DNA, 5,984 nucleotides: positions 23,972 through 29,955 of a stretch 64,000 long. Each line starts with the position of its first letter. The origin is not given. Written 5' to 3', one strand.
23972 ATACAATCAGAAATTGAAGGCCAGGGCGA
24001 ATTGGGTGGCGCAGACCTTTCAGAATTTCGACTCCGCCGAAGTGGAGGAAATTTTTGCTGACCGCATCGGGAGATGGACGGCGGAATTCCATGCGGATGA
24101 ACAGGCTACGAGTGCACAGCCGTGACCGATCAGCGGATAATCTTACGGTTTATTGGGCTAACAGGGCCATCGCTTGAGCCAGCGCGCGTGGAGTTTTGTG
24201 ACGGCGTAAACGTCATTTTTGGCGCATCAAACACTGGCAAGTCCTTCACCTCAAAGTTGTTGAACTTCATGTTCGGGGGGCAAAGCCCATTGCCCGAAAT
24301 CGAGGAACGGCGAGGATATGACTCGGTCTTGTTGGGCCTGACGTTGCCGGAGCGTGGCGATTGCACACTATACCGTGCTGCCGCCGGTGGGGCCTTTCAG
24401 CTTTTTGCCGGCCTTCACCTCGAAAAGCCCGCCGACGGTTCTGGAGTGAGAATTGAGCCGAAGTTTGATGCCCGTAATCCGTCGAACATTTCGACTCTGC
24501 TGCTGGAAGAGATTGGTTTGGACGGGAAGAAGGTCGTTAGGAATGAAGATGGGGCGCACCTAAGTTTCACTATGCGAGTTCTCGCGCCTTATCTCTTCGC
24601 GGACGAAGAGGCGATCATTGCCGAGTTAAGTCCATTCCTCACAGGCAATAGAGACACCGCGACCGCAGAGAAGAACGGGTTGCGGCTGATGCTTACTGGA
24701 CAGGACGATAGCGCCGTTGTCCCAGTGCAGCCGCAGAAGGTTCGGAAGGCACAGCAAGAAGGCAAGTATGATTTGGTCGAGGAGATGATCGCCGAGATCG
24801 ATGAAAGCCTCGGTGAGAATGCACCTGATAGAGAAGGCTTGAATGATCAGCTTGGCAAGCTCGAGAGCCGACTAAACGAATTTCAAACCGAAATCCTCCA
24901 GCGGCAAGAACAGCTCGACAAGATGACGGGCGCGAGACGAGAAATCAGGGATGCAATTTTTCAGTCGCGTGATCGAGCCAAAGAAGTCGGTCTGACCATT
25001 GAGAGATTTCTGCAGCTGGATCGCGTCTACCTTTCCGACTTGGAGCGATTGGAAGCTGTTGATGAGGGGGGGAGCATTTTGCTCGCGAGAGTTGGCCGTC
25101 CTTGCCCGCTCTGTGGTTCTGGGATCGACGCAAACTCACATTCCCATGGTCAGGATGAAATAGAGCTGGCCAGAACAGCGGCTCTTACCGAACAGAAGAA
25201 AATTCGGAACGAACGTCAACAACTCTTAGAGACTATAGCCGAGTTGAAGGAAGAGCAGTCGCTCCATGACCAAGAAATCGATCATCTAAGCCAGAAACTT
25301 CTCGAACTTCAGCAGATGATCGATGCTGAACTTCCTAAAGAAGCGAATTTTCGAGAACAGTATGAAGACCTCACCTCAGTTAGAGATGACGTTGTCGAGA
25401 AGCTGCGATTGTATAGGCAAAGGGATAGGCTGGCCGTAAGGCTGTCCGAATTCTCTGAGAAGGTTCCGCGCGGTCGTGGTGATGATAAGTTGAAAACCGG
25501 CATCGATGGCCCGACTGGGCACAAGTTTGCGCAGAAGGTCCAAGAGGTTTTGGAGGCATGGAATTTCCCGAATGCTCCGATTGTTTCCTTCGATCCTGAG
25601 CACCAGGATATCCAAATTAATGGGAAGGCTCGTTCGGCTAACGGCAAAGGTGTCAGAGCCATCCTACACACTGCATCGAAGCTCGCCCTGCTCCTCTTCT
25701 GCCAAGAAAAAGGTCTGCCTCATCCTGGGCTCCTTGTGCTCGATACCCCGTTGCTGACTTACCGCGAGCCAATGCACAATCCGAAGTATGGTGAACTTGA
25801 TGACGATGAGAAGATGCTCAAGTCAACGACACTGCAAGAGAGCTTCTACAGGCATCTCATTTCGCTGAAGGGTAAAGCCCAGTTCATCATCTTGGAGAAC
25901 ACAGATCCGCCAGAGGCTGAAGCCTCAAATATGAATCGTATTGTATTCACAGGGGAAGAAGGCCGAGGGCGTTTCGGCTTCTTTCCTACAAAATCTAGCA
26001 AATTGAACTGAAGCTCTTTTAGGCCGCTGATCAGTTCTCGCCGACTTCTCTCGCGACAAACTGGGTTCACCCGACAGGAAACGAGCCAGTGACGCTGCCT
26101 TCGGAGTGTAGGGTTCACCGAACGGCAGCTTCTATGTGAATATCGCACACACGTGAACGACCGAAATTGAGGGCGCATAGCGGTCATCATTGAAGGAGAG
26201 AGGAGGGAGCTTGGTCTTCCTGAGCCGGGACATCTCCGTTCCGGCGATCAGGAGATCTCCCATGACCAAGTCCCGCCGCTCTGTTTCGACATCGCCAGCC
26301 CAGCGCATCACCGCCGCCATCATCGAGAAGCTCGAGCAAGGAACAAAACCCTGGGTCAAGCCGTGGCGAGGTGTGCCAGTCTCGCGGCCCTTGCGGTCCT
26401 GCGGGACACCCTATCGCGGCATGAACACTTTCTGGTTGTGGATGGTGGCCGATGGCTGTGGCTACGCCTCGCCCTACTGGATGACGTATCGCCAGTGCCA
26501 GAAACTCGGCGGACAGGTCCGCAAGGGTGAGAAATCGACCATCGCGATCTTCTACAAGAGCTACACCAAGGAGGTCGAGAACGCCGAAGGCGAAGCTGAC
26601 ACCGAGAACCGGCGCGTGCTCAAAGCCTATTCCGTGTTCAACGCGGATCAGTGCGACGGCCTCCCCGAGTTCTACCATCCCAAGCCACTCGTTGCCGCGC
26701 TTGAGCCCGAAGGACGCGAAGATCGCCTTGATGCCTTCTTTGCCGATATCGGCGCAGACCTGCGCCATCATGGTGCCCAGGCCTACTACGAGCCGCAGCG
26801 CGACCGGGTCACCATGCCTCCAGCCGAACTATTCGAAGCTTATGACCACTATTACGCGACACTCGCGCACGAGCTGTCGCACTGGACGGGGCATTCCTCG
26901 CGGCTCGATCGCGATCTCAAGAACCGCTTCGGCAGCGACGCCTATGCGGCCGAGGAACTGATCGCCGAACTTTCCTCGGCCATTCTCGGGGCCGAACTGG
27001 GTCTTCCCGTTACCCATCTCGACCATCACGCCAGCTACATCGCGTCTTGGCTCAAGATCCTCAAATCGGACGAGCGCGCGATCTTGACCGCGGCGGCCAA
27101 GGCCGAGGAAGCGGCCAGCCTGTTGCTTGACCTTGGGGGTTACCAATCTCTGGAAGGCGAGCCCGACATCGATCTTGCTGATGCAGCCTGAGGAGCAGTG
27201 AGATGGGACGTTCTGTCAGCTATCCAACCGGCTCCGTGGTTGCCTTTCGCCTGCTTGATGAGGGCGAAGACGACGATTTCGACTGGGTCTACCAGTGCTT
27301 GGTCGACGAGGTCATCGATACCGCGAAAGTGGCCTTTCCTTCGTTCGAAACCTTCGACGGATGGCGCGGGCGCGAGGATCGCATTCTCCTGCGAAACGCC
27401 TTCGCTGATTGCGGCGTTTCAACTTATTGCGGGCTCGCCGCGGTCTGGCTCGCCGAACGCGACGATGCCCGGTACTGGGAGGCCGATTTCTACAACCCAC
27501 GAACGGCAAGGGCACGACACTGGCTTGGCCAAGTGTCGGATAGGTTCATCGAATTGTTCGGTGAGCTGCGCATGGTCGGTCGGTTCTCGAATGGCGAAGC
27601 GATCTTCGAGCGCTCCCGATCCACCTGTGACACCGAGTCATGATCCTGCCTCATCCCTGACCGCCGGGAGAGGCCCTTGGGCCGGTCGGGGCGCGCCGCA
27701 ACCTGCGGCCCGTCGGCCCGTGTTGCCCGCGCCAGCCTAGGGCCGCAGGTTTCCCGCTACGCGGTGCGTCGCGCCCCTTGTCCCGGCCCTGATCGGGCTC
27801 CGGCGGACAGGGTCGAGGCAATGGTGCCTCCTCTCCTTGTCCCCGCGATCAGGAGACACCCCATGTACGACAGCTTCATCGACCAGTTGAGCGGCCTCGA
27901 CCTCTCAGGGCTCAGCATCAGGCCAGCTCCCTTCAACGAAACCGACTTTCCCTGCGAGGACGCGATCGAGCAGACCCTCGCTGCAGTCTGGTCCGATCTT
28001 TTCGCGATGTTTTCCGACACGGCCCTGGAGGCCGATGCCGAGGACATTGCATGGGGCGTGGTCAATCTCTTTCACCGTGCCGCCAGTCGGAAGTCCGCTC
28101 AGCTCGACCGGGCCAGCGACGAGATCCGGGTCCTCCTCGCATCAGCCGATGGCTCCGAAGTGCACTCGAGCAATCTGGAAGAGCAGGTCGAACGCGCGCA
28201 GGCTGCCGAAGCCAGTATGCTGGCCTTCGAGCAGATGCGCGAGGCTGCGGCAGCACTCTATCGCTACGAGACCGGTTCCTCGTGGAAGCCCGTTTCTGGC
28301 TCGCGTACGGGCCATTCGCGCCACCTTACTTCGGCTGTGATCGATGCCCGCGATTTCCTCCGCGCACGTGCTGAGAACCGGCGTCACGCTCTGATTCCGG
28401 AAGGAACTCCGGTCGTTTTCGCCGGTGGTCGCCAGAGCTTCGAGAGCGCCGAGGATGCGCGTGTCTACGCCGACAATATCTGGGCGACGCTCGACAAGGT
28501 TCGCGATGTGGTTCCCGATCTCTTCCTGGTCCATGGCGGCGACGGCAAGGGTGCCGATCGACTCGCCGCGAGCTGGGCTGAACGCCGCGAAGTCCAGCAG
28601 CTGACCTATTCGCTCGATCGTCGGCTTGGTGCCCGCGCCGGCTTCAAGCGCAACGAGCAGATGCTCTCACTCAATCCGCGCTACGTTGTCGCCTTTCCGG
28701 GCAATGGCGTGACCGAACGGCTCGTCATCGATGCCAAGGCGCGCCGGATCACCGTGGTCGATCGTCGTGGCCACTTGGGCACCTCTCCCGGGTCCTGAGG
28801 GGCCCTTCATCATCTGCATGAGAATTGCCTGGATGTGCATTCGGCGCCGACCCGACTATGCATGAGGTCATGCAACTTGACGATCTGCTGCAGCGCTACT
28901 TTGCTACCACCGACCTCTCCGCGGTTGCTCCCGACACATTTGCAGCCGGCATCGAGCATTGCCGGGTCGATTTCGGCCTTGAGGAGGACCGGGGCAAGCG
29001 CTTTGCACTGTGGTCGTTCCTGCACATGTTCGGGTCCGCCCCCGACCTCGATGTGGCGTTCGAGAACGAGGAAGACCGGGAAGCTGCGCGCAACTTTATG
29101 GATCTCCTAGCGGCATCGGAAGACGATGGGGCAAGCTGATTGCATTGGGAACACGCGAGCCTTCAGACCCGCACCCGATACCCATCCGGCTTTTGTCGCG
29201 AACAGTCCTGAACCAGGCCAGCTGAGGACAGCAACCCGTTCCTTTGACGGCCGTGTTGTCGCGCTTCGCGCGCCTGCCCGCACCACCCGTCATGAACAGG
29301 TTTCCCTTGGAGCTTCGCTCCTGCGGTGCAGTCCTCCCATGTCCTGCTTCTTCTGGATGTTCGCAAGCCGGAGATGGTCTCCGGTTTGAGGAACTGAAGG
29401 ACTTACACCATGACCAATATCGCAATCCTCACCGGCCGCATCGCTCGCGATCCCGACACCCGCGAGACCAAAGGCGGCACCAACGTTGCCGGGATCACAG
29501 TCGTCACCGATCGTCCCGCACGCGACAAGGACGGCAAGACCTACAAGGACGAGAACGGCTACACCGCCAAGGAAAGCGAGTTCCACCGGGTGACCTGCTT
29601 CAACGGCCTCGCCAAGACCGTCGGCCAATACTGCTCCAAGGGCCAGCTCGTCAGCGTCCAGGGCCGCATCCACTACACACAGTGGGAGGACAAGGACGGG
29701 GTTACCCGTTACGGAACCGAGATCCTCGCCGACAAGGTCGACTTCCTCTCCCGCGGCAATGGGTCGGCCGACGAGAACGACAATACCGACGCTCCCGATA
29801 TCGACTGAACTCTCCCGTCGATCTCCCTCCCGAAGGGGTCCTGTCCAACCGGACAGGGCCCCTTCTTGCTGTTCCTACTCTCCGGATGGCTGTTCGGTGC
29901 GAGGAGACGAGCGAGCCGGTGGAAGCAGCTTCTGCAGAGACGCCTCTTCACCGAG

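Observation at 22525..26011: ICE-borne three-gene nuclease / middle component / SMC-like ATPase operon (ABC-3C / Lamassu-DdmABC-like architecture) in the leading region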

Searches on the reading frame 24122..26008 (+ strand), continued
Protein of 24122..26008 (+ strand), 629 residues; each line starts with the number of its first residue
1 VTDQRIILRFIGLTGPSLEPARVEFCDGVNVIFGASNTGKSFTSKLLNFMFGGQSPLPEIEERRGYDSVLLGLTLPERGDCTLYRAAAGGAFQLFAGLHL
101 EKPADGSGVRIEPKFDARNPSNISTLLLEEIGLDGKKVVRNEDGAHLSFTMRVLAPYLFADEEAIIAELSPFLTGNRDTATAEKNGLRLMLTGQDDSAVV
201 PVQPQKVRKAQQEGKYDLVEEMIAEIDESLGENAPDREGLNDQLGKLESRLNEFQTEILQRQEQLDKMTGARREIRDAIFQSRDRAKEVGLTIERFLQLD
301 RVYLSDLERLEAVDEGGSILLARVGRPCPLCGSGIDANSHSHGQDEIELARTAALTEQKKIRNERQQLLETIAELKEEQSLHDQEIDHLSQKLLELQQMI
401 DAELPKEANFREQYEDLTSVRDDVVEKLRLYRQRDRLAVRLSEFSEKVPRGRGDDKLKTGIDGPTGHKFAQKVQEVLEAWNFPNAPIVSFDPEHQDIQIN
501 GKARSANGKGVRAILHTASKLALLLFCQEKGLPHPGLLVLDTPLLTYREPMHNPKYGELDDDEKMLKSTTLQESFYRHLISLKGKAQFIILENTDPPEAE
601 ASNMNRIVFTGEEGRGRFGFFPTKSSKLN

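Call 68: get_annotated_region(hit=H5, flank=9000)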
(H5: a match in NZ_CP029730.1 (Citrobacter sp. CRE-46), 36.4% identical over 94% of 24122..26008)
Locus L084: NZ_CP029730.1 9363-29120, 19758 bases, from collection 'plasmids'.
description: Citrobacter sp. CRE-46 strain AR_0157 plasmid unnamed2, complete sequence
organism: Citrobacter sp. CRE-46 (NCBI taxid 1703250)
taxonomy: Bacteria; Pseudomonadota; Gammaproteobacteria; Enterobacterales; Enterobacteriaceae; Citrobacter; Citrobacter sp. CRE-46
host: -; source: -; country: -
typing (MOB-suite, as given by PLSDB): conjugative; replicon IncC,IncP; relaxase MOBH,MOBP; mating-pair formation MPF_T
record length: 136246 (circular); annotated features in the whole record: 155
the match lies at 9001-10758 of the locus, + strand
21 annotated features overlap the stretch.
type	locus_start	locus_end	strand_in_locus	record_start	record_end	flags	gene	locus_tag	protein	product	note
CDS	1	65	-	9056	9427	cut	-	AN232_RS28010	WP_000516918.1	hypothetical protein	-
CDS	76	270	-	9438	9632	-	-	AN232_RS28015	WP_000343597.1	hypothetical protein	-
CDS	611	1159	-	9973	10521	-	-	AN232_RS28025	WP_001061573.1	hypothetical protein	-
CDS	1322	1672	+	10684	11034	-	-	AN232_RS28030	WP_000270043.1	type II toxin-antitoxin system RelE/ParE family toxin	-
CDS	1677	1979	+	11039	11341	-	-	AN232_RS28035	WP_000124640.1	XRE family transcriptional regulator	-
CDS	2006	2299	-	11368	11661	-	-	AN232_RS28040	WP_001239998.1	hypothetical protein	-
CDS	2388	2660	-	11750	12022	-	-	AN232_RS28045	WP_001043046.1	HU family DNA-binding protein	GO:0030261 - chromosome condensation [Evidence IEA]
CDS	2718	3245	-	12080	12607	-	-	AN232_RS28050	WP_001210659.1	thermonuclease family protein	-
CDS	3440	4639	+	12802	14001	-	-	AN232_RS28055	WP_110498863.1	site-specific integrase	-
CDS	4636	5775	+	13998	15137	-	-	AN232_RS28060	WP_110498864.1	PDDEXK nuclease domain-containing protein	-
CDS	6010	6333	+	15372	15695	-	-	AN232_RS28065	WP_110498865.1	HigA family addiction module antitoxin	-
CDS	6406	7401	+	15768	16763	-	-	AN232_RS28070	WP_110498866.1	restriction endonuclease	-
CDS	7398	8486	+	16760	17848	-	-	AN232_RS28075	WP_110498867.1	ABC-three component system protein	-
CDS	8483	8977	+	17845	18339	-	-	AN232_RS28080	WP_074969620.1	ABC-three component system middle component 2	-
CDS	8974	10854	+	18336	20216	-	-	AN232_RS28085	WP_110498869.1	ATP-binding protein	-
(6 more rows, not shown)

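Call 69: search_solved_structures(query=A2, max_evalue=0.01)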
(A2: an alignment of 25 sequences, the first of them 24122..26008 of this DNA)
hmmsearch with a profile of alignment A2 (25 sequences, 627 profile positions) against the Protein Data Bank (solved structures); distinct sequences matched with E-value up to 0.01: 20.
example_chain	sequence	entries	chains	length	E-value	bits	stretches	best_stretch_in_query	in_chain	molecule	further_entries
9hqu_A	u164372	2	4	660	3e-15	58.6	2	227-572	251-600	DUF3732 domain-containing protein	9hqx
9ny5_D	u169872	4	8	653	2.4e-07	32.6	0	19-75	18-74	DUF3732 domain-containing protein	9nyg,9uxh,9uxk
9uxl_A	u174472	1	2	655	2.4e-07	32.6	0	18-75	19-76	DUF3732 domain-containing protein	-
5h68_A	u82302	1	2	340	0.00032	22.2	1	5-56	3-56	Chromosome partition protein Smc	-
6s6v_C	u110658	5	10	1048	0.00034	22.1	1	226-459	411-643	Nuclease SbcCD subunit C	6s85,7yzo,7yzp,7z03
2xzr_A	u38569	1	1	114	0.00055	21.4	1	214-301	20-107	IMMUNOGLOBULIN-BINDING PROTEIN EIBD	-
3tho_A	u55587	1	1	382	0.0013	20.2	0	18-53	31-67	Probable DNA double-strand break repair Rad50 ATPase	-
3qf7_A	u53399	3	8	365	0.0015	20.1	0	18-53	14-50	Rad50 | Probable DNA double-strand break repair Rad50 ATPase,Probable DNA double-strand break repa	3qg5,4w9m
5h66_A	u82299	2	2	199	0.0015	20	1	7-56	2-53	Chromosome partition protein Smc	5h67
1xew_X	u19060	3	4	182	0.0018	19.8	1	10-56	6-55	SMC protein | Chromosome segregation protein smc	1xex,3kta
3aux_A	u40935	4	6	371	0.0018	19.8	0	6-95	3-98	DNA double-strand break repair rad50 ATPase | DNA double-strand break repair Rad50 ATPase,DNA double-strand break repair Rad50 ATPase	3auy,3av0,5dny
4i99_A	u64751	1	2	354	0.0035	18.8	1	10-56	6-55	Chromosome partition protein Smc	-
8qox_B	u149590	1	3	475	0.0035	18.8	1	352-447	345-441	Conserved membrane protein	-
3zgx_A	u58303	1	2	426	0.0051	18.2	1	7-56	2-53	CHROMOSOME PARTITION PROTEIN SMC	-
5xg3_A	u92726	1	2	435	0.0053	18.2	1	7-56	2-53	Chromosome partition protein Smc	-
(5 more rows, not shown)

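Call 83: find_encoding_contigs(protein=P0005, flank=7000, max_places=2)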
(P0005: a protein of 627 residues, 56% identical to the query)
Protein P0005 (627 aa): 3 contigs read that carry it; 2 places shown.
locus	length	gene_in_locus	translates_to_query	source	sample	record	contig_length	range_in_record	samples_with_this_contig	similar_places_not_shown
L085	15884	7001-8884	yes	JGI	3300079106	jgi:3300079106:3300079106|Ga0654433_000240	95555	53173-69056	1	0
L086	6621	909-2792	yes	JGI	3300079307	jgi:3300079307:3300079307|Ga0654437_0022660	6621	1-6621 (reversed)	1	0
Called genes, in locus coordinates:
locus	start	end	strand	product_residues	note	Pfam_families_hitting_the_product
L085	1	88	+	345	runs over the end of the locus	PF01073:3Beta_HSD, PF01370:Epimerase, PF05368:NmrA, PF13460:NAD_binding_10, PF16363:GDP_Man_Dehyd, PF07993:NAD_binding_4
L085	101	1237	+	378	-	PF01436:NHL (faint), PF03022:MRJP, PF08450:SGL (weak)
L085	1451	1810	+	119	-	-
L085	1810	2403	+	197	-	PF00440:TetR_N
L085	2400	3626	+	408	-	PF00067:p450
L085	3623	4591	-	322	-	PF01965:DJ-1_PfpI, PF00165:HTH_AraC (faint), PF12833:HTH_18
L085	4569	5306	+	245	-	PF01965:DJ-1_PfpI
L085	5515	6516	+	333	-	PF20282:CTD6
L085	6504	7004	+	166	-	PF20288:MC2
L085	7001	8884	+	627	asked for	-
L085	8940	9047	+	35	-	-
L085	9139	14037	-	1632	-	PF13195:DUF4011, PF13086:AAA_11, PF13245:AAA_19 (faint), PF13604:AAA_30 (weak), PF13086:AAA_11, PF13087:AAA_12, PF18741:MTES_1575, PF11784:DUF3320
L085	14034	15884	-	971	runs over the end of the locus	PF20465:MmeI_hel, PF20473:MmeI_Mtase, PF07669:Eco57I (weak), PF20466:MmeI_TRD (weak)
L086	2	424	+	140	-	?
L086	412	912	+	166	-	PF20288:MC2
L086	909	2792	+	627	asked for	-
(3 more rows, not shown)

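Call 84: find_encoding_contigs(protein=P0009, flank=7000, max_places=2)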
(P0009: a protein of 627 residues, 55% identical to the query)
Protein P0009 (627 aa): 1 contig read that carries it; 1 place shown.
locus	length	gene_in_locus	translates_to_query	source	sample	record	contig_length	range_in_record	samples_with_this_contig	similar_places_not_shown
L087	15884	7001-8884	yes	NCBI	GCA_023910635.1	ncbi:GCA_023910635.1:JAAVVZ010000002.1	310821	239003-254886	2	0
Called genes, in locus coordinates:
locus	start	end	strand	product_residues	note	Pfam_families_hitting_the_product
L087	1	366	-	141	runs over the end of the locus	PF07885:Ion_trans_2 (weak)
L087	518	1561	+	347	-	-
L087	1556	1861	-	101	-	PF06961:DUF1294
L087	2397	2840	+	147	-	-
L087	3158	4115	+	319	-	PF13358:DDE_3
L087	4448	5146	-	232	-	PF02230:Abhydrolase_2, PF00561:Abhydrolase_1 (faint), PF03959:FSH1 (faint), PF12146:Hydrolase_4 (faint), PF01738:DLH, PF20434:BD-FAE (faint), PF00326:Peptidase_S9 (faint)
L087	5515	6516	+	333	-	PF20282:CTD6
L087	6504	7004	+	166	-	PF20288:MC2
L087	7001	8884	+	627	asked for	-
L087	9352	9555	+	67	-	PF13683:rve_3 (weak)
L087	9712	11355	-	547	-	-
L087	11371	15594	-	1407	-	-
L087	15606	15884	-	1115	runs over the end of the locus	PF01833:TIG (faint)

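Call 85: find_encoding_contigs(protein=P0017, flank=7000, max_places=2)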
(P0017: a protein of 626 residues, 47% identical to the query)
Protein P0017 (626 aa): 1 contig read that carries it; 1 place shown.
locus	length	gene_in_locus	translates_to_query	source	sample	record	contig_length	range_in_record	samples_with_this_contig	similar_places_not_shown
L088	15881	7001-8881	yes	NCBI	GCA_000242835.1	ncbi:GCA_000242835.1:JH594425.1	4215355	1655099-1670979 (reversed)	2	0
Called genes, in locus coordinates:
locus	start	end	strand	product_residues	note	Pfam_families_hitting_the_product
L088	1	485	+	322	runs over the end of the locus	PF10686:YAcAr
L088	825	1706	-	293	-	PF00126:HTH_1, PF03466:LysR_substrate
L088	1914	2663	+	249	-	PF00106:adh_short, PF08659:KR, PF23441:SDR, PF13561:adh_short_C2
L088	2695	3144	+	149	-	PF12680:SnoaL_2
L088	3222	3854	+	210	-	-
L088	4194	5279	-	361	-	-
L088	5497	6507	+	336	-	PF20282:CTD6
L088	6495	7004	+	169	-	PF20288:MC2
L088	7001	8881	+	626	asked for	-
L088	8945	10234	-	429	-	-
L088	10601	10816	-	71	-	-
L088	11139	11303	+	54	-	-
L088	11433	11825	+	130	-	-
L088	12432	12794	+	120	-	PF05284:DUF736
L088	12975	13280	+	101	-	PF20109:Trans_reg_dom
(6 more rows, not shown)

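Call 86: find_encoding_contigs(protein=P0028, flank=7000, max_places=2)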
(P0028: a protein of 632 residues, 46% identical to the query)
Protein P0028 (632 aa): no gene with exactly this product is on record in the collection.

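Call 95: search_protein_families(library=pfam, proteins=[L081:12028-13104:+, L081:7435-8058:+], max_evalue=0.01)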
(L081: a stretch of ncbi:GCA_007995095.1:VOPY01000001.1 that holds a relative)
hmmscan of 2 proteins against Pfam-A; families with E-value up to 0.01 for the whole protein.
L081:12028-13104:+ (359 aa): 0 families

L081:7435-8058:+ (208 aa): 0 families

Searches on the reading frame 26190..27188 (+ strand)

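Call 10: search_protein_families(library=pfam, proteins=[window:26190-27188:+], max_evalue=0.001)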
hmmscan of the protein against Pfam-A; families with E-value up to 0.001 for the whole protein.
window:26190-27188:+ (333 aa): 2 families
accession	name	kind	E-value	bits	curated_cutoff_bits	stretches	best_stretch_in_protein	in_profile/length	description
PF18818.7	MPTase-PolyVal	-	6.5e-50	168.9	27.5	1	179-304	2-126/126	Zincin-like metallopeptidase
PF08401.16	ArdcN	-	1.1e-38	132.7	22.6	1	37-150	4-123/123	N-terminal domain of anti-restriction factor ArdC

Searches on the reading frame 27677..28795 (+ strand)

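Call 10: search_protein_families(library=pfam, proteins=[window:27677-28795:+], max_evalue=0.001)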
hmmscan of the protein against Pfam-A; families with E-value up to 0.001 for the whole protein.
window:27677-28795:+ (373 aa): 1 family
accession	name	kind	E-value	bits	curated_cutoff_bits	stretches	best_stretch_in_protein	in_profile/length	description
PF10686.14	YAcAr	-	6.9e-20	71.1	28.2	1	245-317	2-65/66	YspA, cpYpsA-related SLOG family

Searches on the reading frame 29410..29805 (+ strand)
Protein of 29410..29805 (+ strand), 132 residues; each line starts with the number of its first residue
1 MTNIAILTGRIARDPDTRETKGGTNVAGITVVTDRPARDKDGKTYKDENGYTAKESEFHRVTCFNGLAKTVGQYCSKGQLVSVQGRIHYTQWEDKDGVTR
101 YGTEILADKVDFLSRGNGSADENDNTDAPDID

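Call 95: search_protein_families(library=pfam, proteins=[window:29410-29805:+], max_evalue=0.01)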
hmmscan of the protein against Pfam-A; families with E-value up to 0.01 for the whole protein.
window:29410-29805:+ (132 aa): 1 family
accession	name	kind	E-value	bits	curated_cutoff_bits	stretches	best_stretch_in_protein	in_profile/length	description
PF00436.31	SSB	-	3.2e-28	98.3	26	1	3-113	2-104/104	Single-strand binding protein family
